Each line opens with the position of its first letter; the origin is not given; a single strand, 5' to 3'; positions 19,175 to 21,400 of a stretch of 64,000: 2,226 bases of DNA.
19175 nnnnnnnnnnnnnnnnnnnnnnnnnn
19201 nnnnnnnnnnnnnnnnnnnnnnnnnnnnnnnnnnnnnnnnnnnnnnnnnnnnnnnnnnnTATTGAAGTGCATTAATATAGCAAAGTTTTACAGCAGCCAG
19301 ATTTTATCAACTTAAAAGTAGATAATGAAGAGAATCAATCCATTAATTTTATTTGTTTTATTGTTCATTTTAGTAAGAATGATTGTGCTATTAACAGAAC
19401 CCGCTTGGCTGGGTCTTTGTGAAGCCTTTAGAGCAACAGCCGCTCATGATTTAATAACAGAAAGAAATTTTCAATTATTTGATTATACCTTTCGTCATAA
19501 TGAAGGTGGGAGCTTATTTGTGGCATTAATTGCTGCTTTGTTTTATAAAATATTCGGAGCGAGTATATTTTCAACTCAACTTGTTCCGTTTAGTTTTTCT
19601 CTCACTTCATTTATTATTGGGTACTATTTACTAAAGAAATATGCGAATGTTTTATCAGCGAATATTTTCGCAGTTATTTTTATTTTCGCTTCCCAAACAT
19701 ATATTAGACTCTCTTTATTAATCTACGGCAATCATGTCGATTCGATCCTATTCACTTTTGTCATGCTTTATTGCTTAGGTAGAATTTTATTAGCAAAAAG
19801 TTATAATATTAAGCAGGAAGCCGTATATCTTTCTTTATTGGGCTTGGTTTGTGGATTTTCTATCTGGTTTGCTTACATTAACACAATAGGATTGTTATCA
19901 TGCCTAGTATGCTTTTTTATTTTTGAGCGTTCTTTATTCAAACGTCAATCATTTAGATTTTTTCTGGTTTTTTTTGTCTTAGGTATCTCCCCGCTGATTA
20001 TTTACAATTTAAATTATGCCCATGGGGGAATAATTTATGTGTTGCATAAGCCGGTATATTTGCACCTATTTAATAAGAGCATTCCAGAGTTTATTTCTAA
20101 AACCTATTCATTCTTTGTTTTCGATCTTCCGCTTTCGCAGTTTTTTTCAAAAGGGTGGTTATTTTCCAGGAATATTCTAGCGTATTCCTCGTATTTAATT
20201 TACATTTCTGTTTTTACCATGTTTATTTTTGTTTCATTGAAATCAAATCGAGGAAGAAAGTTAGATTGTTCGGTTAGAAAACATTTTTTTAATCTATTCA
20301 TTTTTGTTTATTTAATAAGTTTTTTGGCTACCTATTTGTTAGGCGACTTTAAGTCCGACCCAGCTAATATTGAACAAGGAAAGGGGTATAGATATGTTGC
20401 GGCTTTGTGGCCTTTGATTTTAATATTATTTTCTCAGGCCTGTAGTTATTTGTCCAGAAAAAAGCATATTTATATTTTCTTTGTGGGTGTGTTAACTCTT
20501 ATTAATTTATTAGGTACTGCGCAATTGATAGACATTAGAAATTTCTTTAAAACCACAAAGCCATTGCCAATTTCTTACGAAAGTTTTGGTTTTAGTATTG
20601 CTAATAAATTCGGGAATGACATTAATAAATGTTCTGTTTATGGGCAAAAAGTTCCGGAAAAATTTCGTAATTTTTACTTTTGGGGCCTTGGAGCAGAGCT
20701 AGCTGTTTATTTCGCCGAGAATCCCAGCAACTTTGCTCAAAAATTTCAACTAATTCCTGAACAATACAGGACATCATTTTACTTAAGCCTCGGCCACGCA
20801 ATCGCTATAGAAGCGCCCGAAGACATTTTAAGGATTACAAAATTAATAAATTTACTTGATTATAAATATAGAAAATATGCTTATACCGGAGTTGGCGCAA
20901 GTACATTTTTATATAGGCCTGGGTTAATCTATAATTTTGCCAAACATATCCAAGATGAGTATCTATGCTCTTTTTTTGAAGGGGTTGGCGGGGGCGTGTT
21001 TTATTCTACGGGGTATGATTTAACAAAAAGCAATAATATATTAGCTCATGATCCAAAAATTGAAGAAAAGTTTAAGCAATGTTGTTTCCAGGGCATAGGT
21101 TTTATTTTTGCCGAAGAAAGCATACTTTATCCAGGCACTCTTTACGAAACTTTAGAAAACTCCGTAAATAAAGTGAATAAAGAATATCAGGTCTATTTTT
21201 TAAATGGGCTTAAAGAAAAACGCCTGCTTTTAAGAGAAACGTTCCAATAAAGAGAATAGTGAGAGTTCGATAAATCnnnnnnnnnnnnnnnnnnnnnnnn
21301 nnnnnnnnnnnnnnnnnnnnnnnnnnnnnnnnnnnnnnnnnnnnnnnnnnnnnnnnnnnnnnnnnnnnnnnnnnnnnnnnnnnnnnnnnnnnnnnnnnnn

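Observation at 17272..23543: Arn-like module 2: DegT-like, GT2, GT-C, WbqC-like, GT-C(W.DE)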

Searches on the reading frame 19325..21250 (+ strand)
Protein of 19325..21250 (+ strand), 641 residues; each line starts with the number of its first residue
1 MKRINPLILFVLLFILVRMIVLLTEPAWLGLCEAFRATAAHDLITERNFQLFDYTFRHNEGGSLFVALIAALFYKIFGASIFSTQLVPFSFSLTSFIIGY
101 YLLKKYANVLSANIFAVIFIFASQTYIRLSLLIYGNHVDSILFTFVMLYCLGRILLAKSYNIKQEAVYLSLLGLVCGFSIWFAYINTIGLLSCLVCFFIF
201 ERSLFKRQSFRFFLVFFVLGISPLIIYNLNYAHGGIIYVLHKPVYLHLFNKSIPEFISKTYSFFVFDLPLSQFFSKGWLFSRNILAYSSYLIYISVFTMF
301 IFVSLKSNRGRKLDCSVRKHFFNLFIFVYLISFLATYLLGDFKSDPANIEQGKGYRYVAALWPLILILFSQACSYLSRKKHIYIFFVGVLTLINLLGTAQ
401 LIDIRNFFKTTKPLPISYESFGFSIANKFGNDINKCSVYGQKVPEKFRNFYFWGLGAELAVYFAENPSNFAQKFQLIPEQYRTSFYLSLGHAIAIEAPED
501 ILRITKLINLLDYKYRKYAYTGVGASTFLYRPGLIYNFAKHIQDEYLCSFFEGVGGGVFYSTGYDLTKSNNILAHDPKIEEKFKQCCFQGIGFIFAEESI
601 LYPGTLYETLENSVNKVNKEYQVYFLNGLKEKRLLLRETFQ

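Call 4: search_protein_families(library=pfam, proteins=[window:19325-21250:+], max_evalue=0.01)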
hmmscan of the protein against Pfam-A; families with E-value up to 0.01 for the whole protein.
window:19325-21250:+ (641 aa): 0 families

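Call 8: search_protein_families(library=ncbifam, proteins=[window:19325-21250:+], max_evalue=0.01)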
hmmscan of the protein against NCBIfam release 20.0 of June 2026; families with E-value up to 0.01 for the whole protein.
window:19325-21250:+ (641 aa): 0 families

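Call 9: find_encoding_contigs(protein=window:19325-21250:+, flank=10000, max_places=6)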
Protein window:19325-21250:+ (641 aa): no gene with exactly this product is on record in the collection.

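Call 13: search_solved_structures(query=window:19325-21250:+, max_evalue=10, show_alignments=2)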
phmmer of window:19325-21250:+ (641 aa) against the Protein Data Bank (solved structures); distinct sequences matched with E-value up to 10: 0.

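Call 15: find_homologous_proteins(query=window:19325-21250:+, max_evalue=0.001)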
Query window:19325-21250:+ (641 aa): 8 proteins with E <= 0.001 among 8000 candidates.
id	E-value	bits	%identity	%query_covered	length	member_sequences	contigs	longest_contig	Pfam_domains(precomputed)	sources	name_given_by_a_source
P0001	0.0e+0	1306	94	97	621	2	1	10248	-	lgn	-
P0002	1.1e-257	875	63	100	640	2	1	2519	-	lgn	-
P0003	2.8e-188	646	50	95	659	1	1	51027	-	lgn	-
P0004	3.4e-185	636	48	100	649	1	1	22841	-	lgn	-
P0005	3.7e-184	632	49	100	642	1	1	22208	-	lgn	-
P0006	1.9e-181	623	48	100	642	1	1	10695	-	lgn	-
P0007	3.0e-158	547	44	99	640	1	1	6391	-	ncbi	-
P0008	1.1e-155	538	43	98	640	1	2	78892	-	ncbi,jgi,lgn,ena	-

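Call 17: find_encoding_contigs(protein=P0008, flank=10000, max_places=3)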
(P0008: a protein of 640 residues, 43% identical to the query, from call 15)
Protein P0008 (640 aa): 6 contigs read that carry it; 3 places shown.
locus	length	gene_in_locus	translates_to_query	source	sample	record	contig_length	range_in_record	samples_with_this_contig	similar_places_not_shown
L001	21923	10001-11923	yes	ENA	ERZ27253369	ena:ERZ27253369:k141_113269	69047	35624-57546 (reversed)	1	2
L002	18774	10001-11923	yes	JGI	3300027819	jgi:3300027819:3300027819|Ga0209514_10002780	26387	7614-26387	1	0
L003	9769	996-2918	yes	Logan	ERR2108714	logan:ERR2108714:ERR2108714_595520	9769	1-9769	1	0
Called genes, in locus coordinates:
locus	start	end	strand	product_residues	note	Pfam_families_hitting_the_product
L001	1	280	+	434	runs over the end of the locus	PF23545:Zn_ribbon_HMPTM, PF04055:Radical_SAM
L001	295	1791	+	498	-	PF02310:B12-binding, PF04055:Radical_SAM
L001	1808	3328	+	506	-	PF02310:B12-binding, PF19864:Radical_SAM_N2 (faint), PF04055:Radical_SAM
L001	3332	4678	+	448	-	PF23545:Zn_ribbon_HMPTM, PF04055:Radical_SAM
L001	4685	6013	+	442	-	PF23545:Zn_ribbon_HMPTM, PF04055:Radical_SAM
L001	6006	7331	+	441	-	PF23545:Zn_ribbon_HMPTM, PF04055:Radical_SAM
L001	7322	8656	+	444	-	PF23545:Zn_ribbon_HMPTM, PF04055:Radical_SAM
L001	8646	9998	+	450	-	PF04055:Radical_SAM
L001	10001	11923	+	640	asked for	-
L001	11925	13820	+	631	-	PF13522:GATase_6, PF13537:GATase_7, PF00733:Asn_synthase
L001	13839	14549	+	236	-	PF08889:WbqC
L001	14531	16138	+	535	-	PF13231:PMT_2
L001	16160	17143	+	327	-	PF04055:Radical_SAM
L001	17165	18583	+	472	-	PF02310:B12-binding, PF04055:Radical_SAM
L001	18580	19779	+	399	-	PF13439:Glyco_transf_4, PF13579:Glyco_trans_4_4, PF00534:Glycos_transf_1, PF13692:Glyco_trans_1_4, PF13524:Glyco_trans_1_2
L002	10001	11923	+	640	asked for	-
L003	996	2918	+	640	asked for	-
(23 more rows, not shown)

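Call 18: find_encoding_contigs(protein=P0003, flank=10000, max_places=2)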
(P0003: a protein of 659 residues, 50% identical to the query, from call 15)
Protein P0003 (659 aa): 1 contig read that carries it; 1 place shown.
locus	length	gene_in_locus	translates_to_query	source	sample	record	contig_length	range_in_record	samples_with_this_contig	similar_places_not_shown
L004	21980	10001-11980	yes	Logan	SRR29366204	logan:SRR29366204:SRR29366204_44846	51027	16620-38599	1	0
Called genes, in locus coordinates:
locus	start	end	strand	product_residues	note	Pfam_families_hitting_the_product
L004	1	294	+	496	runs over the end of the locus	PF02310:B12-binding, PF04055:Radical_SAM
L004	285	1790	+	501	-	PF02310:B12-binding, PF04055:Radical_SAM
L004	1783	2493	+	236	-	PF00535:Glycos_transf_2, PF10111:Glyco_tranf_2_2 (faint)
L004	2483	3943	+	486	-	PF02310:B12-binding, PF04055:Radical_SAM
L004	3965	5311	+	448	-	PF23545:Zn_ribbon_HMPTM, PF04055:Radical_SAM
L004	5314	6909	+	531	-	PF02310:B12-binding, PF04055:Radical_SAM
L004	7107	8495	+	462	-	PF23545:Zn_ribbon_HMPTM, PF04055:Radical_SAM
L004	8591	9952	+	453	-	PF23545:Zn_ribbon_HMPTM, PF04055:Radical_SAM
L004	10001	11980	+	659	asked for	-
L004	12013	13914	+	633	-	PF13522:GATase_6, PF13537:GATase_7, PF00733:Asn_synthase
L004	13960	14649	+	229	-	PF08889:WbqC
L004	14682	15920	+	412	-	PF01041:DegT_DnrJ_EryC1, PF00155:Aminotran_1_2, PF01041:DegT_DnrJ_EryC1 (weak)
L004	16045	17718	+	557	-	PF13472:Lipase_GDSL_2 (weak), PF14559:TPR_19 (weak), PF25062:ARM_TT21_N (weak), PF13428:TPR_14 (weak), PF13424:TPR_12, PF25063:ARM_TT21_C, PF00515:TPR_1, PF14559:TPR_19, +16 more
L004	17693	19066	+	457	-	PF02310:B12-binding, PF04055:Radical_SAM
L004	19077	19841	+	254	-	PF00535:Glycos_transf_2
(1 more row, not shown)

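Call 23: find_related_loci(query=A1, collection=genome_contigs, flank=10000)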
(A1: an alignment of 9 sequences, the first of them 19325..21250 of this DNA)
Query A1 (641 aa) in genome_contigs; peptide patterns used: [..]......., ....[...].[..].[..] (x = any residue, [..] = any of these).
41 stretches matched a pattern, but none encodes a relative of the query by tblastn (E <= 1e-3).

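Call 25: list_cluster_members(proteins=[P0007, P0008, P0001])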
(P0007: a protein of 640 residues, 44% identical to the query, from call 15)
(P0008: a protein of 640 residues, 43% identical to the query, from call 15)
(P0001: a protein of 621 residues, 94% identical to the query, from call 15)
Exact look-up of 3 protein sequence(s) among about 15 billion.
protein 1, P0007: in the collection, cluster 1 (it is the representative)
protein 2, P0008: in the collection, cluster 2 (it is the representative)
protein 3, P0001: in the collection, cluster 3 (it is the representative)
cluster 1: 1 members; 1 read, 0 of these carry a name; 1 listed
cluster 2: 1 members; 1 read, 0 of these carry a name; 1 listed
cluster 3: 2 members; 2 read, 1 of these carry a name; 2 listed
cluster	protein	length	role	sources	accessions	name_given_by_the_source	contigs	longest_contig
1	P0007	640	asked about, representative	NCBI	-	-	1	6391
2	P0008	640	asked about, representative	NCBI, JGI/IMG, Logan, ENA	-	-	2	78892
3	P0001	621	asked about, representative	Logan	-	-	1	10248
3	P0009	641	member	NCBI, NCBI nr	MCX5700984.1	MAG: hypothetical protein NTZ63_05535 [Candidatus Omnitrophica bacterium] | hypothetical protein [Candidatus Omnitrophota bacterium]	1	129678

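Call 32: search_solved_structures(query=A1, max_evalue=10, show_alignments=2)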
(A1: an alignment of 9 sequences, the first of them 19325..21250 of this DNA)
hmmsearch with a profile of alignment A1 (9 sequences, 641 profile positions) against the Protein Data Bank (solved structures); distinct sequences matched with E-value up to 10: 0.

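Call 33: predict_structure(alignment_id=A1)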
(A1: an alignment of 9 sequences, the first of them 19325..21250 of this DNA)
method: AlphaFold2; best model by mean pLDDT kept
length: 641 residues; sequences in the alignment: 9
mean_pLDDT: 64.5   pTM: 0.58
mean pLDDT of the five models: 64.5, 63.6, 63.0, 57.3, 54.7
residues with pLDDT >= 90: 36; 70-90: 203; 50-70: 264; < 50: 138
segments of 3 or more residues with pLDDT < 50: 132-135, 182-191, 230-253, 255-283, 306-319, 321-323, 336-341, 343-354, 394-402, 407-415, 639-641
pLDDT, mean of each block of 10 residues (from residue 1): 69 79 60 64 62 54 60 66 60 69 68 72 56 51 57 62 72 62 45 51 64 69 55 35 38 48 40 35 49 54 46 42 50 49 46 49 57 58 54 49 47 57 71 79 77 86 80 81 88 77 87 90 88 84 91 89 85 84 89 62 72 88 88 60 35
secondary structure, 60 per line:
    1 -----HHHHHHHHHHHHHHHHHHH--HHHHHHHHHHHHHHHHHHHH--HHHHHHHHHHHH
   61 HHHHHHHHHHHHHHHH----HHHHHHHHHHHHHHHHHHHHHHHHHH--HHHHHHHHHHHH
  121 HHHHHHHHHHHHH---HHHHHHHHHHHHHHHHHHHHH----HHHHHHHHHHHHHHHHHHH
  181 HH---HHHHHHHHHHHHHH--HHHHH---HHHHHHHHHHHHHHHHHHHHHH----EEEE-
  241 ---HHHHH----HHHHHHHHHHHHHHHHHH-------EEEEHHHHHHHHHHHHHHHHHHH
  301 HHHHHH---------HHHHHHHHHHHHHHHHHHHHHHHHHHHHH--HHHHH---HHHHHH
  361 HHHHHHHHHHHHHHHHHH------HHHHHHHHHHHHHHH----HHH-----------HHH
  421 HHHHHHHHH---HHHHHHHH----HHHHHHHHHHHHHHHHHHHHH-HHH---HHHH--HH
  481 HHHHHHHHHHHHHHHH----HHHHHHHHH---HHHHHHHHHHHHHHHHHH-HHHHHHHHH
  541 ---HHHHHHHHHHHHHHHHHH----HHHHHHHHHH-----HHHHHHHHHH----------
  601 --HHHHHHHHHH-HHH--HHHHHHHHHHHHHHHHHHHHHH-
elements in order (helices of 4 or more, strands of 3 or more residues): H6-24 H27-46 H49-76 H81-106 H109-133 H137-157 H162-182 H186-199 H202-206 H210-231 E236-239 H244-248 H253-270 E278-281 H282-306 H316-344 H347-351 H355-378 H385-399 H418-429 H433-440 H445-465 H473-476 H479-496 H501-509 H513-530 H532-540 H544-561 H566-575 H581-590 H603-612 H619-640

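Call 44: find_encoding_contigs(protein=P0004, flank=10000, max_places=1)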
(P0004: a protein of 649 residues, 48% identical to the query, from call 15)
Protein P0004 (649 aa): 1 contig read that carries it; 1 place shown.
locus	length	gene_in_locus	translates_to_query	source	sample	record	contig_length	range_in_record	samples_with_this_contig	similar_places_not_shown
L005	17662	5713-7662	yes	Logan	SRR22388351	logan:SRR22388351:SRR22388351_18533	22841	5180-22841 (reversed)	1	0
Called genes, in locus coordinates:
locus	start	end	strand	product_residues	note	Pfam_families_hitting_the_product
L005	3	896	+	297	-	?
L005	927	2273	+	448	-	PF23545:Zn_ribbon_HMPTM, PF04055:Radical_SAM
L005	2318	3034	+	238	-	PF00535:Glycos_transf_2, PF13641:Glyco_tranf_2_3 (weak)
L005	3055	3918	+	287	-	-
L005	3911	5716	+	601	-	-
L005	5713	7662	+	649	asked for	-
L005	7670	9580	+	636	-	PF13522:GATase_6, PF13537:GATase_7, PF00733:Asn_synthase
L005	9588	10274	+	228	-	PF08889:WbqC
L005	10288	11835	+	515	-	PF13231:PMT_2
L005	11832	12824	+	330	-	PF04055:Radical_SAM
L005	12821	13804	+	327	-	PF04055:Radical_SAM, PF13353:Fer4_12 (weak)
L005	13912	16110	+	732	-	PF13231:PMT_2, PF02366:PMT (weak)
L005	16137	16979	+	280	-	PF00535:Glycos_transf_2, PF10111:Glyco_tranf_2_2 (weak), PF13641:Glyco_tranf_2_3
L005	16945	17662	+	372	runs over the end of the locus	PF13439:Glyco_transf_4, PF20706:GT4-conflict, PF00534:Glycos_transf_1, PF13692:Glyco_trans_1_4, PF13524:Glyco_trans_1_2 (faint)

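Call 45: find_encoding_contigs(protein=P0005, flank=10000, max_places=1)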
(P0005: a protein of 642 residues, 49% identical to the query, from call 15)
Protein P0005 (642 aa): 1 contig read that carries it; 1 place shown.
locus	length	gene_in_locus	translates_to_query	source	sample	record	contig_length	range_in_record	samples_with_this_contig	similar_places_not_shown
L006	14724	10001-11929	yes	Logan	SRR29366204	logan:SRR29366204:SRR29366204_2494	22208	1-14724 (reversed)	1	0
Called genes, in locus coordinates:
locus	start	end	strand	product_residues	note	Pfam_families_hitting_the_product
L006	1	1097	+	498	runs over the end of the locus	PF02310:B12-binding, PF04055:Radical_SAM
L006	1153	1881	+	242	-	PF00535:Glycos_transf_2, PF10111:Glyco_tranf_2_2 (weak)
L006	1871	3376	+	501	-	PF02310:B12-binding, PF04055:Radical_SAM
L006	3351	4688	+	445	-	PF23545:Zn_ribbon_HMPTM, PF04055:Radical_SAM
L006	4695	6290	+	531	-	PF02310:B12-binding, PF04055:Radical_SAM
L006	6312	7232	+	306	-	PF13472:Lipase_GDSL_2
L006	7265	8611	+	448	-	PF23545:Zn_ribbon_HMPTM, PF04055:Radical_SAM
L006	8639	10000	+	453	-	PF23545:Zn_ribbon_HMPTM, PF04055:Radical_SAM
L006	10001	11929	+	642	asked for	-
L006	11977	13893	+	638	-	PF13522:GATase_6, PF13537:GATase_7, PF00733:Asn_synthase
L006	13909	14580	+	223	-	PF08889:WbqC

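Call 52: search_protein_representatives(alignment_id=A1)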
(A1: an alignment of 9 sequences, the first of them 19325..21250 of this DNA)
Query: 9 sequences, 641 profile positions. Proteins with E-value up to 0.001 (for the whole library): 1639; up to 1e-10: 856; up to 1e-30: 211. The best 150 are listed.
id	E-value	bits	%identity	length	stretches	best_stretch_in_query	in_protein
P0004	0.0e+00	1041.1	-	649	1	1-640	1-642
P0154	1.0e-161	556.4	-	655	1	1-639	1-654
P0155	3.5e-151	521.6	-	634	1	1-636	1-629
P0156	7.0e-143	494.2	-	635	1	1-634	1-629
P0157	3.6e-85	303.5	-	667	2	6-527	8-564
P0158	1.4e-80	288.4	-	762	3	2-519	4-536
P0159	3.9e-78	280.3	-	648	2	7-555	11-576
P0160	2.9e-76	274.1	-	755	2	4-559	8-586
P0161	1.8e-72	261.5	-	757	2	5-533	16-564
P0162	1.7e-70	255.0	-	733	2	33-569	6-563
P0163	6.7e-69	249.7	-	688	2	5-594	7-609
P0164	1.7e-67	245.1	-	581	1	6-530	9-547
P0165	2.7e-67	244.4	-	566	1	5-527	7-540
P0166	2.4e-65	238.0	-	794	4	10-559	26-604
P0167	3.6e-64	234.1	-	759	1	12-591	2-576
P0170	2.0e-62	228.4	-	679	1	3-628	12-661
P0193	6.7e-53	196.9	-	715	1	3-607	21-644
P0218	2.8e-47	178.3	-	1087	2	6-594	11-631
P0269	9.2e-39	150.2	-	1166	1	8-466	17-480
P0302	1.6e-35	139.5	-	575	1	7-477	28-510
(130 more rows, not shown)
